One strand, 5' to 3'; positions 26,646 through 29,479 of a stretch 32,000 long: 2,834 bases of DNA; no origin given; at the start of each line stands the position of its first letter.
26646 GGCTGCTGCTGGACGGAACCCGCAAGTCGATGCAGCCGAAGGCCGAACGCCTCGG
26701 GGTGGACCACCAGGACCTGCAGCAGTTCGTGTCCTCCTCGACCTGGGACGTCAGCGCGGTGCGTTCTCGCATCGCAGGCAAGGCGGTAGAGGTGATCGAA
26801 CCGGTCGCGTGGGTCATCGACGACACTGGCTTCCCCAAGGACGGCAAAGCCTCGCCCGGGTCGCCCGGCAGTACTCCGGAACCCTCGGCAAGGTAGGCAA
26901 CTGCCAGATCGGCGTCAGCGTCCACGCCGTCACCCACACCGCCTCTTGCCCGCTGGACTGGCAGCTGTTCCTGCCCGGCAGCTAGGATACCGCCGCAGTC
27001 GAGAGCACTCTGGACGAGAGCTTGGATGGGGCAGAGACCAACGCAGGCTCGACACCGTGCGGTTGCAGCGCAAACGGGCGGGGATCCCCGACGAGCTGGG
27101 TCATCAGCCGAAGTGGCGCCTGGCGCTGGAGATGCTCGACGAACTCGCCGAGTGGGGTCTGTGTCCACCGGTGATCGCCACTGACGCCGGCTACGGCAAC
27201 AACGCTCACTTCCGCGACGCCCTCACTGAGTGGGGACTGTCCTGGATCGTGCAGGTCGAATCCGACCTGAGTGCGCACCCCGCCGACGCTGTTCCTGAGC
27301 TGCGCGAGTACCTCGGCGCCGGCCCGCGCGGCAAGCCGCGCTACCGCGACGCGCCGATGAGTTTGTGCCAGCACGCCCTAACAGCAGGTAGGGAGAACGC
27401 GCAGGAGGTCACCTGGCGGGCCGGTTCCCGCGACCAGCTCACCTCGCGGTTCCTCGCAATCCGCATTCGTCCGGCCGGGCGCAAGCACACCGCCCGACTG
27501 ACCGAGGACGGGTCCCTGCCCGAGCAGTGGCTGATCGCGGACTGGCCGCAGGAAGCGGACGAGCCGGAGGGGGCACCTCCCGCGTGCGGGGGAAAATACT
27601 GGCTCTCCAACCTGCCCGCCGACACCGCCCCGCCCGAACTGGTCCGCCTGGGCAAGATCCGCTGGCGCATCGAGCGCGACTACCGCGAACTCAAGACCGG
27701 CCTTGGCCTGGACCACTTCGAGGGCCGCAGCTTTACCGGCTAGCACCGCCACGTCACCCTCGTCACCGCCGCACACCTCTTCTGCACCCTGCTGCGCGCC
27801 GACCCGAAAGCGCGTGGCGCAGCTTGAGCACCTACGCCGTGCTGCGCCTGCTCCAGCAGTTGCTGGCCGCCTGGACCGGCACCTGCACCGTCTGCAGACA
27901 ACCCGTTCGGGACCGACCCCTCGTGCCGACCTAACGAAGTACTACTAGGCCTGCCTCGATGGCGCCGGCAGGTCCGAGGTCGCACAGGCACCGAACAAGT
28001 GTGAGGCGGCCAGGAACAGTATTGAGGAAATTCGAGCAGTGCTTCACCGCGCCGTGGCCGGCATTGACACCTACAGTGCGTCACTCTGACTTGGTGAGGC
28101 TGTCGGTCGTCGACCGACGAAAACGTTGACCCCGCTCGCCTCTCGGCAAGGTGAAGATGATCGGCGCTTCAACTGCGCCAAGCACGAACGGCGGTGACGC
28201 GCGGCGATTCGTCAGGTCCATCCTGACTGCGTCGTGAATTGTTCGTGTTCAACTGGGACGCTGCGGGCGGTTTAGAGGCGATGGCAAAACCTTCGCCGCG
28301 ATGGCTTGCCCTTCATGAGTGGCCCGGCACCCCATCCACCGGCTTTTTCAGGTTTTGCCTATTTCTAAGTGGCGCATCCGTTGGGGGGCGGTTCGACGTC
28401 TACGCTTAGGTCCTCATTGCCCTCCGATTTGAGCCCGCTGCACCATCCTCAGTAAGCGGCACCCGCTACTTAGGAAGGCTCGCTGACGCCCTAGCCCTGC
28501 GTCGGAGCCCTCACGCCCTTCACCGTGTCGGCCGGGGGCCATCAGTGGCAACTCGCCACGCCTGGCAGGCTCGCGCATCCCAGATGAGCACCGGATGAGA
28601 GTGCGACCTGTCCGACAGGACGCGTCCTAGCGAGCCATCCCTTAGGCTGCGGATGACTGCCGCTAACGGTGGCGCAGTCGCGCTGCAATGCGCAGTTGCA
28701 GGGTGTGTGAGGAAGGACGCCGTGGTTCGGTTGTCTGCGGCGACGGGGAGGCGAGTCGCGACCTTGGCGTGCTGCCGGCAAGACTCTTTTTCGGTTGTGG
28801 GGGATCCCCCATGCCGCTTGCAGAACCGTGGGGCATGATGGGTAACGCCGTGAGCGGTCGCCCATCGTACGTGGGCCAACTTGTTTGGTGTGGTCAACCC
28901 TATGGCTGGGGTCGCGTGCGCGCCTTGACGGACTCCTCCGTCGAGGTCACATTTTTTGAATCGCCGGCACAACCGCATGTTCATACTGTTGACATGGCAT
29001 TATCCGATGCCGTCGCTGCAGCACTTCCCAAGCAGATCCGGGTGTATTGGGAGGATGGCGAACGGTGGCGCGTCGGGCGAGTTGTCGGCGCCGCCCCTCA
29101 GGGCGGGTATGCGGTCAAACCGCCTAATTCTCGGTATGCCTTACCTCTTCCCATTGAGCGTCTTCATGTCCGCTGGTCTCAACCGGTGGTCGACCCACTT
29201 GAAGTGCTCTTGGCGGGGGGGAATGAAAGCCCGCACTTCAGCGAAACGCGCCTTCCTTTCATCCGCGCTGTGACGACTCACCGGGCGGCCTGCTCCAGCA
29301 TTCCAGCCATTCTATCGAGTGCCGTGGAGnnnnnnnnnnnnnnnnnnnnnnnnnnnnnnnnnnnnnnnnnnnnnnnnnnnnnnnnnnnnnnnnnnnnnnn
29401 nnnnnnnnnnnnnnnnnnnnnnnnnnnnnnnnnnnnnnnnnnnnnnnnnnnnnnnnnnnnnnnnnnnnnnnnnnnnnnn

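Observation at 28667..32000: A >1060-codon RapA/SNF2-like ORF absent from the ORF track, in a lower-GC island and open at the window edge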

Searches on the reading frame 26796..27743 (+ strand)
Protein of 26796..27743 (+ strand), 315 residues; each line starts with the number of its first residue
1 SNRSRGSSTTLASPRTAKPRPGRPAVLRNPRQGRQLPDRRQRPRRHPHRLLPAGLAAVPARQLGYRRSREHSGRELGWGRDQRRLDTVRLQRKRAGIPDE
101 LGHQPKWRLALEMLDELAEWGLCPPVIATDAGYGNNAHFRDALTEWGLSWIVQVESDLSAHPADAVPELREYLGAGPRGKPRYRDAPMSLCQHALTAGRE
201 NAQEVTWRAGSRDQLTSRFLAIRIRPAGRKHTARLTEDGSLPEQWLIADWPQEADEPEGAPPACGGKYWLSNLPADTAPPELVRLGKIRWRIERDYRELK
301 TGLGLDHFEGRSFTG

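Call 15: search_protein_families(library=pfam, proteins=[window:26796-27743:+], max_evalue=0.01)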
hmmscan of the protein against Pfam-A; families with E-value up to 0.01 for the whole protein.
window:26796-27743:+ (315 aa): 2 families
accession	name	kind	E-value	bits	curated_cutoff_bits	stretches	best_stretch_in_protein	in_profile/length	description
PF13546.12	DDE_5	-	3e-28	99.6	27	1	91-213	145-271/272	DDE superfamily endonuclease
PF01609.27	DDE_Tnp_1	-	1e-10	42.2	23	1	109-313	64-184/200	Transposase DDE domain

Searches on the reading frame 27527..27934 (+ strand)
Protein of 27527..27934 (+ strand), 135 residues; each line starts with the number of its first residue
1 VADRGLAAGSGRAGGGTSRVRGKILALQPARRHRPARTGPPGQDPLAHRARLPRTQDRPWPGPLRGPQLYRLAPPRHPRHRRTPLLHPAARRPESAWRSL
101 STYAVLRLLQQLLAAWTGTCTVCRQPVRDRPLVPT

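Call 15: search_protein_families(library=pfam, proteins=[window:27527-27934:+], max_evalue=0.01)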
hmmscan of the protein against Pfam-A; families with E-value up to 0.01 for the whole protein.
window:27527-27934:+ (135 aa): 0 families

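Call 29: search_protein_families(library=padloc, proteins=[window:27527-27934:+], max_evalue=0.001)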
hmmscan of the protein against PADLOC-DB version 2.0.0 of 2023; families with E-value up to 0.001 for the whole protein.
window:27527-27934:+ (135 aa): 0 families

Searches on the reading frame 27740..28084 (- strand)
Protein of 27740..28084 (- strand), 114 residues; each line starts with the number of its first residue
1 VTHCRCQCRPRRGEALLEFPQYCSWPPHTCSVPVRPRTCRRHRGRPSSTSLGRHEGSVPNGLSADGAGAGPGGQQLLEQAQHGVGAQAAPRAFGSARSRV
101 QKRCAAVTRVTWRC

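Call 15: search_protein_families(library=pfam, proteins=[window:27740-28084:-], max_evalue=0.01)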
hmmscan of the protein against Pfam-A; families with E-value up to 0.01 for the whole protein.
window:27740-28084:- (114 aa): 1 family
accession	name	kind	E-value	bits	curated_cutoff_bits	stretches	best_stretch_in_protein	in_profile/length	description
PF16626.10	Papilin_u7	-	0.0089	17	27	0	61-102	9-50/92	Linking region between Kunitz_BPTI and I-set on papilin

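Call 29: search_protein_families(library=padloc, proteins=[window:27740-28084:-], max_evalue=0.001)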
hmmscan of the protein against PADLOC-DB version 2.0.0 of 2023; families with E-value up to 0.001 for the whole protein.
window:27740-28084:- (114 aa): 0 families

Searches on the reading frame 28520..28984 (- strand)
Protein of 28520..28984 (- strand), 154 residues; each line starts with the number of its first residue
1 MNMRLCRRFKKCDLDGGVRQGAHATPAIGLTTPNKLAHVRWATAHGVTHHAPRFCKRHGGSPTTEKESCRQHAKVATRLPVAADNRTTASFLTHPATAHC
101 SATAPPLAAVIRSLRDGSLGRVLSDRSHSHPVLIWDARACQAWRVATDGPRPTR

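Call 15: search_protein_families(library=pfam, proteins=[window:28520-28984:-], max_evalue=0.01)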
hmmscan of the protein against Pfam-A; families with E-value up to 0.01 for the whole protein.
window:28520-28984:- (154 aa): 0 families

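Call 29: search_protein_families(library=padloc, proteins=[window:28520-28984:-], max_evalue=0.001)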
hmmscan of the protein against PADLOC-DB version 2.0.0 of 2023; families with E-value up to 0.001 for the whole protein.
window:28520-28984:- (154 aa): 0 families

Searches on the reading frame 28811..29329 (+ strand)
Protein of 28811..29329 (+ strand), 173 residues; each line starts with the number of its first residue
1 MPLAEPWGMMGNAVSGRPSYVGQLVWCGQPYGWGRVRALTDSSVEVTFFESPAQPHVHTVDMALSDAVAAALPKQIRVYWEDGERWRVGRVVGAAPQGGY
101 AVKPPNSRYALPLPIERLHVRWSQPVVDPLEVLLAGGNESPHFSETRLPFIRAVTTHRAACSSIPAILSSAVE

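Call 63: predict_structure(alignment_id=A2)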
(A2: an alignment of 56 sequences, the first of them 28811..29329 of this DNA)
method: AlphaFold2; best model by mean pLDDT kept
length: 173 residues; sequences in the alignment: 56
mean_pLDDT: 82.2   pTM: 0.71
mean pLDDT of the five models: 82.2, 81.0, 80.5, 79.8, 79.3
residues with pLDDT >= 90: 95; 70-90: 34; 50-70: 36; < 50: 8
segments of 3 or more residues with pLDDT < 50: 171-173
pLDDT, mean of each block of 10 residues (from residue 1): 52 62 94 95 95 91 95 96 94 94 95 96 86 70 61 74 58 47
secondary structure, 60 per line:
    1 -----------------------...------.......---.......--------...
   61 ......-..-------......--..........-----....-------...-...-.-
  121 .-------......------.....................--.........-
elements in order: E24-26 E33-39 E43-49 E58-63 E77-82 E85-94 E100-103 E111-113 H129-134 H141-161 H164-172

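Call 65: fold_search(model_id=the predicted structure, library=pdb)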
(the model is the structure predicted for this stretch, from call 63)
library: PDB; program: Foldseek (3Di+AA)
matches with E <= 10: 816; with E <= 0.001: 2
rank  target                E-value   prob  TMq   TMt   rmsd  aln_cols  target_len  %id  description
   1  6ie4_C                8.7e-04  1.00  0.24  0.31  10.7       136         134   15  Crystal structure of ADCP1 tandem Agenet domain 1-2 in complex with H3K9me1 (released 2019-01-16)
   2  6ie4_A                9.7e-04  1.00  0.26  0.32  11.8       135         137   16  Crystal structure of ADCP1 tandem Agenet domain 1-2 in complex with H3K9me1 (released 2019-01-16)
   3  6ie7_B                1.2e-03  1.00  0.25  0.33  10.3       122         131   17  Crystal structure of ADCP1 tandem Agenet domain 1-2 in complex with H3K9me2 (released 2019-01-16)
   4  6ie7_C                1.9e-03  1.00  0.25  0.33  10.3       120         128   19  Crystal structure of ADCP1 tandem Agenet domain 1-2 in complex with H3K9me2 (released 2019-01-16)
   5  6ie7_A                2.1e-03  1.00  0.26  0.34  10.2       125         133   16  Crystal structure of ADCP1 tandem Agenet domain 1-2 in complex with H3K9me2 (released 2019-01-16)
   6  3lh0_A                2.4e-03  1.00  0.32  0.43   6.3       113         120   16  Crystal structure of the 53BP1 tandem tudor domain in complex with p53K372me2 (released 2010-03-23)
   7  2bkd_MODEL_1_N        2.4e-03  0.99  0.26  0.32  12.1       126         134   13  Structure of the N-terminal domain of Fragile X Mental Retardation Protein (released 2006-01-18)
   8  3mp8_A                3.2e-03  1.00  0.26  0.12   7.5       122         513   10  Crystal structure of Sgf29 tudor domain (released 2011-05-04)
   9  6vip_B                3.2e-03  1.00  0.30  0.40   6.7       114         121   17  TUDOR DOMAIN OF TUMOR SUPPRESSOR P53BP1 WITH MFP-6008 (released 2020-02-12)
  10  9ckj_F                3.3e-03  1.00  0.32  0.44   7.0       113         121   14  Co-crystal structure of 53BP1 tandem Tudor domains in complex with UNC9512 (released 2024-10-30)
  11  5z78_C                3.3e-03  1.00  0.31  0.40   6.6       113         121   16  Structure of TIRR/53BP1 complex (released 2018-06-06)
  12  6er0_MODEL_1_A        4.0e-03  1.00  0.27  0.37   8.6       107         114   14  6th KOW domain of human hSpt5 (released 2018-10-31)
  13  5xon_W                4.0e-03  0.98  0.22  0.12  28.6       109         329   17  RNA Polymerase II elongation complex bound with Spt4/5 and TFIIS (released 2017-08-16)
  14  9coj_MODEL_1_A        5.0e-03  1.00  0.27  0.34   8.5       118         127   10  SH3-like tandem domain of human KIN protein (released 2024-07-31)
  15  6vip_A                5.2e-03  1.00  0.31  0.41   6.3       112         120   16  TUDOR DOMAIN OF TUMOR SUPPRESSOR P53BP1 WITH MFP-6008 (released 2020-02-12)
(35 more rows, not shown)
